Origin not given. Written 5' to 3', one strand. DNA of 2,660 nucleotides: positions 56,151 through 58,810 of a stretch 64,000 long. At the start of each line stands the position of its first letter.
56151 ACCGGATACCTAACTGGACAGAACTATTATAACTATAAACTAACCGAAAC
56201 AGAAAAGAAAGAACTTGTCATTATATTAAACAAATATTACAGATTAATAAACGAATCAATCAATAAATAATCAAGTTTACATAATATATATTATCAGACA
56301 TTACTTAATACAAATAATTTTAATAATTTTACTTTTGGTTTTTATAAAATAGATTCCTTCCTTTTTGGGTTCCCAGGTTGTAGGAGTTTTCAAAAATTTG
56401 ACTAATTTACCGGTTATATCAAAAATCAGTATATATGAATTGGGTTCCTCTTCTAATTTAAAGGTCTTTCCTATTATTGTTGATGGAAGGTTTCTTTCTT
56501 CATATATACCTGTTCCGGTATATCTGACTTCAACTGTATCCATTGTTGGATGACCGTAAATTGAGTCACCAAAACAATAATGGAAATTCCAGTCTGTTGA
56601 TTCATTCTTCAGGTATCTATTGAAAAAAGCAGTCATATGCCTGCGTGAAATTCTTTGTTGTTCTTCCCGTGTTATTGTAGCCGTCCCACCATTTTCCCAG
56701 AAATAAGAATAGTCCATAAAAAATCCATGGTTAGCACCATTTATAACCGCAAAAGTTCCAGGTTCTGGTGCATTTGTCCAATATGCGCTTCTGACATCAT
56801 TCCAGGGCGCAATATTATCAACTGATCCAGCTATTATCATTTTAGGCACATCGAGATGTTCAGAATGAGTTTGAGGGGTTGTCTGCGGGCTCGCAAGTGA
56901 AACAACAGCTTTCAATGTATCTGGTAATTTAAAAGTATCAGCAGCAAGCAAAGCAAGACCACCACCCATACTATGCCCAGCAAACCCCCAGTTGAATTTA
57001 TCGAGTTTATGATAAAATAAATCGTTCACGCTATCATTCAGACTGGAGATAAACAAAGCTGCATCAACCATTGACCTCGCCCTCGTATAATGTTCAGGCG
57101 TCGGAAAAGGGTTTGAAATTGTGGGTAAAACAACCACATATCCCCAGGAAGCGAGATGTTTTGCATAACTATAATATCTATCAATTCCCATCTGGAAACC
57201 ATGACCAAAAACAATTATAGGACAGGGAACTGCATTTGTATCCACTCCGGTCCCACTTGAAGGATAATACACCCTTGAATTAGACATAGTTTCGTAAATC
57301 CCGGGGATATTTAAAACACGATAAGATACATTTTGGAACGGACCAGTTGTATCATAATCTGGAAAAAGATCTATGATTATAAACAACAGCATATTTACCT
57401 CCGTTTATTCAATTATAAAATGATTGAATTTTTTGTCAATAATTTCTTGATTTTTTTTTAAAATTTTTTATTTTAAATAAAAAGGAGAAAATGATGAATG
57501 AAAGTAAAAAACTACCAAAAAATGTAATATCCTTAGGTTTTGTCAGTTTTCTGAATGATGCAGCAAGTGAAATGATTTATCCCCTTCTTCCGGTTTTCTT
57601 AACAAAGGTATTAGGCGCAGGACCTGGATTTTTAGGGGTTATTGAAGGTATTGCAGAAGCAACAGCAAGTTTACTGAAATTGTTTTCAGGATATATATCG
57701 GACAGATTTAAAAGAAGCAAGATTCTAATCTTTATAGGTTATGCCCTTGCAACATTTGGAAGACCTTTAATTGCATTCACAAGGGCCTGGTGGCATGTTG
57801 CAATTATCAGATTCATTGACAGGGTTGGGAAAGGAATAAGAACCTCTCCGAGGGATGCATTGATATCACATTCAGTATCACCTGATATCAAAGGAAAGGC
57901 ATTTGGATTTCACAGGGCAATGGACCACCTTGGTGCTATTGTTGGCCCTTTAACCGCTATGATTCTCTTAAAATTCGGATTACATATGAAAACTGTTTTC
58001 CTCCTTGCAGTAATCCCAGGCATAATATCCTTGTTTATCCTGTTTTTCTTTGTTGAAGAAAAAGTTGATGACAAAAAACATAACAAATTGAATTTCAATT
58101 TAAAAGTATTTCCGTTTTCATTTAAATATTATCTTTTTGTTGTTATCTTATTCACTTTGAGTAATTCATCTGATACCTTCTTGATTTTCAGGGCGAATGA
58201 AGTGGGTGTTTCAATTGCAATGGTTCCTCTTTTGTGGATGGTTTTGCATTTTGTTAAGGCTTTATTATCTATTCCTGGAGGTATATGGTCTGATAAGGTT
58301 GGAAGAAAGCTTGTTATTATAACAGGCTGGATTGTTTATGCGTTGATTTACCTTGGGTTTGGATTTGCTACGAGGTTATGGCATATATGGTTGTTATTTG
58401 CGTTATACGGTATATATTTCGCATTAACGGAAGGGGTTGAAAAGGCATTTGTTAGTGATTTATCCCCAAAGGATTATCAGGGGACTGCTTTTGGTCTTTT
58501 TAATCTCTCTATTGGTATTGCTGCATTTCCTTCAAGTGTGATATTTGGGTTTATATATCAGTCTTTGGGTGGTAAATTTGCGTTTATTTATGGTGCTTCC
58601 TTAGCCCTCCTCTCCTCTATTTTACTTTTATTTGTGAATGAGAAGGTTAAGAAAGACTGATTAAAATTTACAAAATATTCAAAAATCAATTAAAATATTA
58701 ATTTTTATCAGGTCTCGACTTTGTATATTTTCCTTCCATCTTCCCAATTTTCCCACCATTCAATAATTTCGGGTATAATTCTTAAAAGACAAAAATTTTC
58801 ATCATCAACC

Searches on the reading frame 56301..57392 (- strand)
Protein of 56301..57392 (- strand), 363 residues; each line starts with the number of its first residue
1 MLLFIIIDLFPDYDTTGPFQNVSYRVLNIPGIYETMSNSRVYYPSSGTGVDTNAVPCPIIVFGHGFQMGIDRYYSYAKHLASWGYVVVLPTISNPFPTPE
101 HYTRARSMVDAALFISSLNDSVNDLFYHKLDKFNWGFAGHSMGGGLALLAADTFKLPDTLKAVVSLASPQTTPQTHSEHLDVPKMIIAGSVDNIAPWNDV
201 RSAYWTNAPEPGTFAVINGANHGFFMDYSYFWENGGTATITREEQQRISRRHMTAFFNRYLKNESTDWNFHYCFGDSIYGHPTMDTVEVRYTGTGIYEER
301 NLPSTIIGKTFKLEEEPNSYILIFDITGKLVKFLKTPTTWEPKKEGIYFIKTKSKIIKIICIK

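Call 17: search_protein_families(library=pfam, proteins=[window:56301-57392:-], max_evalue=0.01)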
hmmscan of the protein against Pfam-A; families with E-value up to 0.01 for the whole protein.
window:56301-57392:- (363 aa): 11 families
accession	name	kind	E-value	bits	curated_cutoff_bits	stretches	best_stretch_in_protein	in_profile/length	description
PF12740.14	PETase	-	4e-16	59.6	28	1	15-224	21-213/263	PET hydrolase-like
PF12695.13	Abhydrolase_5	-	2e-10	41.1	27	1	126-246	50-163/164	Alpha/beta hydrolase family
PF12146.15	Hydrolase_4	-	1.2e-07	31.8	27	0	137-171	80-111/239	Serine aminopeptidase, S33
PF01738.24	DLH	-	2e-07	31.3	21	1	61-260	18-216/217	Dienelactone hydrolase family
PF00561.26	Abhydrolase_1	-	2.8e-07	30.9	25.8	1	58-194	1-127/245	alpha/beta hydrolase fold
PF07224.18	Chlorophyllase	-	7.4e-07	28.7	26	1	57-148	42-131/301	Chlorophyllase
PF01764.32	Lipase_3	-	2.2e-05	24.8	22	1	114-181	45-115/140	Lipase (class 3)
PF20408.4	Abhydrolase_11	-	0.00018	21.7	27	1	114-224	60-167/193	Alpha/beta hydrolase domain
PF12697.13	Abhydrolase_6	-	0.00027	22.1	26.3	1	60-229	1-135/217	Alpha/beta hydrolase family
PF07819.20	PGAP1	-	0.0043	17.3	24.3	1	139-178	97-137/233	PGAP1-like alpha/beta domain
PF03403.19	PAF-AH_p_II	-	0.0083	15.2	20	0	57-88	100-131/372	Platelet-activating factor acetylhydrolase, isoform II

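Call 103: search_protein_families(library=ncbifam, proteins=[window:56301-57392:-], max_evalue=0.01)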
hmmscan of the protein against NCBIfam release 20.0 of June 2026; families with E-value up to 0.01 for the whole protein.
window:56301-57392:- (363 aa): 2 families
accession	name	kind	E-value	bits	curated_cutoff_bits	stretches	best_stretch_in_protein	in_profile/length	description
NF051441.1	BisHyethTerphBdeA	equivalog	3.2e-08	33.2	520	1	39-216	86-246/305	bis(hydroxyethyl) terephthalate hydrolase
TIGR04183.1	Por_Secre_tail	domain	0.0082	16.1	23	0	310-356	12-66/72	T9SS type A sorting domain-containing protein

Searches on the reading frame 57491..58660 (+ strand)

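Call 17: search_protein_families(library=pfam, proteins=[window:57491-58660:+], max_evalue=0.01)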
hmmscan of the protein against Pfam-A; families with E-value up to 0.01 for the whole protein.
window:57491-58660:+ (389 aa): 4 families
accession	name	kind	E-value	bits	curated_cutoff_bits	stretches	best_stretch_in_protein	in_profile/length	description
PF07690.21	MFS_1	-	1.6e-45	156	33.4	2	16-246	2-241/347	Major Facilitator Superfamily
PF00083.30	Sugar_tr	-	5.8e-10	39.1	22.3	2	256-384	59-193/452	Sugar (and other) transporter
PF12832.13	MFS_1_like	-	3.6e-09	36.6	25.2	1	13-366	2-372/373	MFS_1 like family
PF05977.19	MFS_3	-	0.0039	16.1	27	1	242-380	44-186/524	Transmembrane secretion effector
